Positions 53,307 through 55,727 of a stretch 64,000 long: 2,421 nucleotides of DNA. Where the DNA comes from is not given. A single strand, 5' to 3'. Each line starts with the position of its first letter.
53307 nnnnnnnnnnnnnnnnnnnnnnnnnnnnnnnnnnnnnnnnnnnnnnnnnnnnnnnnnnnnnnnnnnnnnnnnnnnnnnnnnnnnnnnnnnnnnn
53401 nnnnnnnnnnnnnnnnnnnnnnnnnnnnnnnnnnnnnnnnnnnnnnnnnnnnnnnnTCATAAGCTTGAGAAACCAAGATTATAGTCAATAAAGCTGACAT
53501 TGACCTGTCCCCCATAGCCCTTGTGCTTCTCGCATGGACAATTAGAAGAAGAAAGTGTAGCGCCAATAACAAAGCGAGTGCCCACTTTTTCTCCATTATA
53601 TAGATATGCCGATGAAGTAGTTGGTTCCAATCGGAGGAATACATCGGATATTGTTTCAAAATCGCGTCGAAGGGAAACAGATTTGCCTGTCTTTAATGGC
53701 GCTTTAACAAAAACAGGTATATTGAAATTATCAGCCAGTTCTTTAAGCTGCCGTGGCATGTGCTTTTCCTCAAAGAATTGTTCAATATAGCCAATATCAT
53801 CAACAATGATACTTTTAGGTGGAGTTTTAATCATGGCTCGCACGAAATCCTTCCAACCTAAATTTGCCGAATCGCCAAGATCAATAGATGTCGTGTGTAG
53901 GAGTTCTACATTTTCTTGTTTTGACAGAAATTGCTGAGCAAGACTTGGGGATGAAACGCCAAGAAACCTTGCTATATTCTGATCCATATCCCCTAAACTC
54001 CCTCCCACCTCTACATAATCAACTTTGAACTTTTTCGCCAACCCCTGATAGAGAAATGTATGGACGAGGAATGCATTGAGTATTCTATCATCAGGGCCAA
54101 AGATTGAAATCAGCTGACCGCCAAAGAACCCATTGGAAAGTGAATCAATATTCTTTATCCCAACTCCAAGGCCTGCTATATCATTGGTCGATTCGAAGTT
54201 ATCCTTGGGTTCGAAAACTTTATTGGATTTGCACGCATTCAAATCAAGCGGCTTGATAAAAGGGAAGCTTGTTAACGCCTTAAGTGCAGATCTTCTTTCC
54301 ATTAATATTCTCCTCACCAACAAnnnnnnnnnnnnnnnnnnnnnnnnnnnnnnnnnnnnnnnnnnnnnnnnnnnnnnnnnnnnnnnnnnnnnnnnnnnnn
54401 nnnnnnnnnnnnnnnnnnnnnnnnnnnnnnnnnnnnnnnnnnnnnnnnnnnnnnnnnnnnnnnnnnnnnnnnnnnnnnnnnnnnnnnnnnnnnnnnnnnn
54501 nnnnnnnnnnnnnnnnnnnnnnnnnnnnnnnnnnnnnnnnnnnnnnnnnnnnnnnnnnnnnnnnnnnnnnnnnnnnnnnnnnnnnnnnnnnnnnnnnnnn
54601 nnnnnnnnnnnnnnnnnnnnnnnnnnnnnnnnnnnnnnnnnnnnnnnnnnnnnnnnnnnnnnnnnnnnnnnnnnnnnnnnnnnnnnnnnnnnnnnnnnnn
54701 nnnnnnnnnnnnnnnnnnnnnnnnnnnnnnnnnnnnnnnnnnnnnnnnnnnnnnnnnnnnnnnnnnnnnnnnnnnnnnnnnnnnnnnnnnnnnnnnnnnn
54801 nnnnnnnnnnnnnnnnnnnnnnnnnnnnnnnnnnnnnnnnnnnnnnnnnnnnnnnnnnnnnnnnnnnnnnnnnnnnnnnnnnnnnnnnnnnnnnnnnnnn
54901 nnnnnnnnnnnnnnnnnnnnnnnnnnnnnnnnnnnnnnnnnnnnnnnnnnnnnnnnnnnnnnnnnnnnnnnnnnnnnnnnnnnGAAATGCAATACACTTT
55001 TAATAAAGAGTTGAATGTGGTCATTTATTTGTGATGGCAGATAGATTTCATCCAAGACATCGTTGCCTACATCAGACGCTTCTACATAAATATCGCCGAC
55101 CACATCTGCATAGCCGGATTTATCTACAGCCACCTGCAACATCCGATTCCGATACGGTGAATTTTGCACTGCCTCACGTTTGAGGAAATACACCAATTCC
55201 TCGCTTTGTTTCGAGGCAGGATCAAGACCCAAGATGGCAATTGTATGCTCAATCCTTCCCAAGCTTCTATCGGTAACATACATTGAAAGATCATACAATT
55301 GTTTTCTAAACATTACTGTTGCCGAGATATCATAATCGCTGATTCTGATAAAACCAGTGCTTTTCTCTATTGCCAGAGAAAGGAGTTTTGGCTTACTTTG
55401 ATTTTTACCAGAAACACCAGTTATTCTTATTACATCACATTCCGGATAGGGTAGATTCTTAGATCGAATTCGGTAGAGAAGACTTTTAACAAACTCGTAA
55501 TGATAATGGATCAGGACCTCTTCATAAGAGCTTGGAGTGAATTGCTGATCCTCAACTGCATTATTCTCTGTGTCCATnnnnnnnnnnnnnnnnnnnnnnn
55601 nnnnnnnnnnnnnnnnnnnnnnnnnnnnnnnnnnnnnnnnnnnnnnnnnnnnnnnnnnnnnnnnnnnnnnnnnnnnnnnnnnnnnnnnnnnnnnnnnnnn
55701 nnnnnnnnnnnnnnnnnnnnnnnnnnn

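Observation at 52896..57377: WYL-regulator-led operon: UDG-fold-like protein, AAA+ ATPase, P-loop-less RecA/KaiC-like protein, second UDG-fold-like protein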

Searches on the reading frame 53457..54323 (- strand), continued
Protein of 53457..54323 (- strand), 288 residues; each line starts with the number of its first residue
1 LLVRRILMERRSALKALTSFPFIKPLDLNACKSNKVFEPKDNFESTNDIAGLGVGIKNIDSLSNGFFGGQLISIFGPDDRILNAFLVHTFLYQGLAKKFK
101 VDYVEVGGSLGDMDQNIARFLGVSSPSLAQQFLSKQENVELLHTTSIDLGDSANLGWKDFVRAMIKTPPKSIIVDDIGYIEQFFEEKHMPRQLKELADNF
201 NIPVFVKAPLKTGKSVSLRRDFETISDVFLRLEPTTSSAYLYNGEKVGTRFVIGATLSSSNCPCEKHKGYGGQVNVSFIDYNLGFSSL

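Call 95: search_protein_families(library=pfam, proteins=[L016:13928-14767:+, L016:14764-15552:+], max_evalue=0.01)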
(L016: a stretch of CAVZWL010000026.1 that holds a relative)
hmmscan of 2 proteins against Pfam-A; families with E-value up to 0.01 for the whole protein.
L016:13928-14767:+ (279 aa): 1 family
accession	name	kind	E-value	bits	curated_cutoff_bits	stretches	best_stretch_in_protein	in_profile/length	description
PF09407.15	AbiEi_1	-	4e-23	82.7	22.2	1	82-224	2-141/142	AbiEi antitoxin C-terminal domain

L016:14764-15552:+ (262 aa): 1 family
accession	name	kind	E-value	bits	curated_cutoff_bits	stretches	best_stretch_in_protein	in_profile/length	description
PF08843.17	AbiEii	-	8.1e-31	108.2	22.5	1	30-210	1-191/238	Nucleotidyl transferase AbiEii toxin, Type IV TA system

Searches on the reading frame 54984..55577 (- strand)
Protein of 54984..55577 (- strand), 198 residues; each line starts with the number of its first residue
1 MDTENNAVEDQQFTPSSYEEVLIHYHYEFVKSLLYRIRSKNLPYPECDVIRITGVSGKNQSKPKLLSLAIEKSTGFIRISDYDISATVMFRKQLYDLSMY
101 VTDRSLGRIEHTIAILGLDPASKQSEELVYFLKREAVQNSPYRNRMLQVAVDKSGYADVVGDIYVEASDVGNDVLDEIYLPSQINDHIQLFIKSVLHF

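Call 92: search_solved_structures(query=A5, max_evalue=10, show_alignments=2)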
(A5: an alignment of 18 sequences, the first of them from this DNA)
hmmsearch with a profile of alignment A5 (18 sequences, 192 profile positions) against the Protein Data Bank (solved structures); distinct sequences matched with E-value up to 10: 1.
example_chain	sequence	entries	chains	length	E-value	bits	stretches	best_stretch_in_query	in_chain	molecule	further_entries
8z92_E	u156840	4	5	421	0.98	12.1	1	16-59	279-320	TIR domain-containing protein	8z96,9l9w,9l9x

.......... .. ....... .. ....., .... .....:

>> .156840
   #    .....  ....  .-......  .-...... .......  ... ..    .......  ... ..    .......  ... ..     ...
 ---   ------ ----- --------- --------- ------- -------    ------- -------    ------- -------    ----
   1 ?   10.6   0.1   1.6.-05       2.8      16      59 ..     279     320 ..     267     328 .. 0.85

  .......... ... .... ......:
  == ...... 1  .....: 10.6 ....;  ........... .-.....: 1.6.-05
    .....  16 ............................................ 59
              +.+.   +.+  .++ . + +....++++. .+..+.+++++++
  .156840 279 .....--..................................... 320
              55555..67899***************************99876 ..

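Call 93: search_protein_families(library=pfam, alignment_id=A5, max_evalue=1)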
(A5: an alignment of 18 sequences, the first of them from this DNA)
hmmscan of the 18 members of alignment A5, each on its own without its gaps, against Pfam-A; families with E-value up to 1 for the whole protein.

A. member 1, seq(198 aa): 1 family
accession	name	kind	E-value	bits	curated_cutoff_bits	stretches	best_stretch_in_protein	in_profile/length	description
PF00716.22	Peptidase_S21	-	0.078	13.1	27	1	116-170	161-215/337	Assemblin (Peptidase family S21)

B. families by the number of members that match (of 18 scanned): 4 families
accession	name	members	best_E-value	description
PF25217.1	CreS_N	1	0.026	Crescentin, N-terminal segment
PF00716.22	Peptidase_S21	1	0.078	Assemblin (Peptidase family S21)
PF19651.4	DUF6154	1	0.089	Family of unknown function (DUF6154)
PF16447.10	DUF5044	1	0.12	Domain of unknown function (DUF5044)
